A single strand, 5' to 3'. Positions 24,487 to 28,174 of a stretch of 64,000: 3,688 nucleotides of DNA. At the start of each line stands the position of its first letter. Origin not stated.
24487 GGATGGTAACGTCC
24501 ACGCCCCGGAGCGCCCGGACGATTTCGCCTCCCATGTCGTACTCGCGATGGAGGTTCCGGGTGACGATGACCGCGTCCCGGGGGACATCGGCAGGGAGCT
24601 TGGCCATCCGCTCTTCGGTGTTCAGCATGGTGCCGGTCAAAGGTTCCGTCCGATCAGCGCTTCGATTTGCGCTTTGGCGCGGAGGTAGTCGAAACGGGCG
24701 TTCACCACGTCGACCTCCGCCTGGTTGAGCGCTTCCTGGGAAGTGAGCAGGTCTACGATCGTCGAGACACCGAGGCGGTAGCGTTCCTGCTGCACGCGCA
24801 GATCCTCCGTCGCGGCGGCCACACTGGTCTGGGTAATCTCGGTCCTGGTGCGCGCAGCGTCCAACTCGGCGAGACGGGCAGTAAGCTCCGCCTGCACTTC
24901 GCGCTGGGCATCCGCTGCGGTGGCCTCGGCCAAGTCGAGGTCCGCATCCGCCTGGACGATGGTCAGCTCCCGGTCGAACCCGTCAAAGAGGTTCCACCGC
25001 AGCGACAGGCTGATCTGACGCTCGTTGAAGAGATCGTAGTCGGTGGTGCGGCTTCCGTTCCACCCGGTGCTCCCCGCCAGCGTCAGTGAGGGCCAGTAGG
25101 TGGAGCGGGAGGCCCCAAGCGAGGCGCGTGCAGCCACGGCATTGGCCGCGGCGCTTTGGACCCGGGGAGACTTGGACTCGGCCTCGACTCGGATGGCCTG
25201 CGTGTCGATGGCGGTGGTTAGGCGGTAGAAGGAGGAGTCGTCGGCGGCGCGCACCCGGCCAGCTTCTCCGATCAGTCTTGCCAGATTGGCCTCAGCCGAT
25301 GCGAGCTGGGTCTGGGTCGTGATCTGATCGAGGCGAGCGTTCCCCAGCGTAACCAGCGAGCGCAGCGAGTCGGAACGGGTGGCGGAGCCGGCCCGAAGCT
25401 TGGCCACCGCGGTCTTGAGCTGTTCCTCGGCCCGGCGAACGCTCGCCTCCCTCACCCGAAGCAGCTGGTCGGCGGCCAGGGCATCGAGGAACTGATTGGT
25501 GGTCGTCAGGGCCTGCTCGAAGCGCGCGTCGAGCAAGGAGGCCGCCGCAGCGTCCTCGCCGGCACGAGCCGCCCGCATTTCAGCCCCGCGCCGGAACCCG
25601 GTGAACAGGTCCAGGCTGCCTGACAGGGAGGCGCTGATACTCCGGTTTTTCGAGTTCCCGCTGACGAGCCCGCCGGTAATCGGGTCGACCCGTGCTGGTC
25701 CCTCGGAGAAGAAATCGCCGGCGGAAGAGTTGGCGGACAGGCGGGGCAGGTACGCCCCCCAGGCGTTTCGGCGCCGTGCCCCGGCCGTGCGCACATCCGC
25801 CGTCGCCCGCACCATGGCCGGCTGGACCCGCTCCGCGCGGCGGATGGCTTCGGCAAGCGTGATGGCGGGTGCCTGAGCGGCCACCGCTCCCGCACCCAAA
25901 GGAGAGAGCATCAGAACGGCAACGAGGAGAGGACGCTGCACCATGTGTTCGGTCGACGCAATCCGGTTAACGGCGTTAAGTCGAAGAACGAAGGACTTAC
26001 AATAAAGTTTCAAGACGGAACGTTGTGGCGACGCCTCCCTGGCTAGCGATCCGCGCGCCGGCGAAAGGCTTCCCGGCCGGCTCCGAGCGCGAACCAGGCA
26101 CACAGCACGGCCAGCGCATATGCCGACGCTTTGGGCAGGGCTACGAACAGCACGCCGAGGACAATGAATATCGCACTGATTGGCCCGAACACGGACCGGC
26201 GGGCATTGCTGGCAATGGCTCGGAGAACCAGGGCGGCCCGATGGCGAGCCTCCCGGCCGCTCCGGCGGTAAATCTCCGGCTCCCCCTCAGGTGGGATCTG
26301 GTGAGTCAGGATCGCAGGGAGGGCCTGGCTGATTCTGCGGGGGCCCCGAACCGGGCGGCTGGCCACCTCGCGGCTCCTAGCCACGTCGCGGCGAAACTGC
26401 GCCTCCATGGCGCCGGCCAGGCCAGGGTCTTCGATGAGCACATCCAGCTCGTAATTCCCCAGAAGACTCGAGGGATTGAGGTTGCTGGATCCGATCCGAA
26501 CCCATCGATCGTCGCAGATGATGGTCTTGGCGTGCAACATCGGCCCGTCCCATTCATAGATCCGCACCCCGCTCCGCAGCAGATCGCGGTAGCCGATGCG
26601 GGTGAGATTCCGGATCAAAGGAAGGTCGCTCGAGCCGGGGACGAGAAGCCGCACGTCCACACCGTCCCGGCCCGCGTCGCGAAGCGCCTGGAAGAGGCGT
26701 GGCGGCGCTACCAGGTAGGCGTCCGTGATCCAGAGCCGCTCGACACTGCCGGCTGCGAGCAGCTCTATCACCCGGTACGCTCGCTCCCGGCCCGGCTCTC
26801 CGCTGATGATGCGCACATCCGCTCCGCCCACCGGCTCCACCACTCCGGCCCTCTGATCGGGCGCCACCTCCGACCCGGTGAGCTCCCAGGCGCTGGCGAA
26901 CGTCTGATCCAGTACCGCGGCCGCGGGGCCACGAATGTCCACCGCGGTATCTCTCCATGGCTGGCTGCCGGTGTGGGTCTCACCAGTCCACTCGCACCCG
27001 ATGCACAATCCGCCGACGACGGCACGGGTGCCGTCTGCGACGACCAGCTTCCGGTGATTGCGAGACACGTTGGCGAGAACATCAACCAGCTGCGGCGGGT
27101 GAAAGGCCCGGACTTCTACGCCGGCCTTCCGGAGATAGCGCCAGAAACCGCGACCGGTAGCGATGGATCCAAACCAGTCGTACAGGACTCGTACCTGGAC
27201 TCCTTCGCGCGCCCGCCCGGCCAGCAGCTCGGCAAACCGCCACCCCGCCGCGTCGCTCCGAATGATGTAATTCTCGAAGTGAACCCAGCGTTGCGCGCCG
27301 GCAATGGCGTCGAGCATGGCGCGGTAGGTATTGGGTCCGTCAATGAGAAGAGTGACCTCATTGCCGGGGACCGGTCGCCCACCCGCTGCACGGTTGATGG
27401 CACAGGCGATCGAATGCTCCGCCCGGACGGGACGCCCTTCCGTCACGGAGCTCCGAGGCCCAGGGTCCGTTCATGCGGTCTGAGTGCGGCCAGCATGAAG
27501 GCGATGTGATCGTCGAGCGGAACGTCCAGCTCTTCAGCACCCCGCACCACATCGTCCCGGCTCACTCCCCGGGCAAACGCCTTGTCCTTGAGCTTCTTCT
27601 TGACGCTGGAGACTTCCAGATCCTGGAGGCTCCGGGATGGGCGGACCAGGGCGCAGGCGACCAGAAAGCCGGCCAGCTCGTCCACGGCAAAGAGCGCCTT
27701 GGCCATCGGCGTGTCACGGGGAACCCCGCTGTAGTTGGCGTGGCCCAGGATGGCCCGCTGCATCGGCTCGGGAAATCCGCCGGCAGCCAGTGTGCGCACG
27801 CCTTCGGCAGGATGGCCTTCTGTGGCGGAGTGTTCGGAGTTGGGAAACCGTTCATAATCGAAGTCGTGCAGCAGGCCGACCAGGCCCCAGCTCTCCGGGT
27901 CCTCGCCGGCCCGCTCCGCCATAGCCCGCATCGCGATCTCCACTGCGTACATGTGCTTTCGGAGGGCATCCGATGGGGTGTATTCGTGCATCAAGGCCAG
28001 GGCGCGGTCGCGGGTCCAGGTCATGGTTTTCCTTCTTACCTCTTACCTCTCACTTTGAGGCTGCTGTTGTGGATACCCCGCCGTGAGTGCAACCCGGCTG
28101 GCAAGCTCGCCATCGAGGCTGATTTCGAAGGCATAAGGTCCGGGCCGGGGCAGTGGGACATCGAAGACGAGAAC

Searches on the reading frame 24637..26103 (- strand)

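Call 71: search_protein_families(library=pfam, max_evalue=0.00001, proteins=[window:24637-26103:-])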
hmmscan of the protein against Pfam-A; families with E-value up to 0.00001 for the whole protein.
window:24637-26103:- (488 aa): 1 family
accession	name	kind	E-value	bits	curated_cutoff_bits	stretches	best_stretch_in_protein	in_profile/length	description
PF02321.23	OEP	-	2.1e-54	184.6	22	2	307-485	7-187/187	Outer membrane efflux protein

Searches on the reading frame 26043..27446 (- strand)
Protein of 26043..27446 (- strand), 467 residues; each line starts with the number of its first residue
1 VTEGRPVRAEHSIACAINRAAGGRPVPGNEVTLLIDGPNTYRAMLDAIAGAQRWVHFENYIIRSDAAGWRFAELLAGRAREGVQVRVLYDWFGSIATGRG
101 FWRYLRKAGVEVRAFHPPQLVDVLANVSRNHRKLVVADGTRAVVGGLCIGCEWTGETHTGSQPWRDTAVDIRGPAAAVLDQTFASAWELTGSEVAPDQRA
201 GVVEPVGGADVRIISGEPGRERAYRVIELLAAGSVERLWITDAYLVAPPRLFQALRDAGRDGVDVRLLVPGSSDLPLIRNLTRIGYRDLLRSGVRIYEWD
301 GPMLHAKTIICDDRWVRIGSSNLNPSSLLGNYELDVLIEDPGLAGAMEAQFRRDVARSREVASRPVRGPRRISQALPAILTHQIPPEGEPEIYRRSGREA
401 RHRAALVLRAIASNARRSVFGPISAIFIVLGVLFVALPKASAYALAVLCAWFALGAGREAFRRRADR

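Call 71: search_protein_families(library=pfam, max_evalue=0.00001, proteins=[window:26043-27446:-])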
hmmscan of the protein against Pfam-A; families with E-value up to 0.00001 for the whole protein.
window:26043-27446:- (467 aa): 2 families
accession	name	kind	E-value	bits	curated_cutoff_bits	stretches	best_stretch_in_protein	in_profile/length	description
PF13091.12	PLDc_2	-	8.2e-34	116.7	27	2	235-354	9-131/132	PLD-like domain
PF00614.28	PLDc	-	1.3e-10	41.3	21.9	0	304-326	5-27/28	Phospholipase D Active site motif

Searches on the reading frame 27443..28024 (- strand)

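Call 71: search_protein_families(library=pfam, max_evalue=0.00001, proteins=[window:27443-28024:-])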
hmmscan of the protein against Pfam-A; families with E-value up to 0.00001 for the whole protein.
window:27443-28024:- (193 aa): 1 family
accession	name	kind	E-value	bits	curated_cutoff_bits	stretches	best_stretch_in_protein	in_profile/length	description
PF01966.28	HD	-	1.3e-06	29.1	22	1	23-116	3-112/116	HD domain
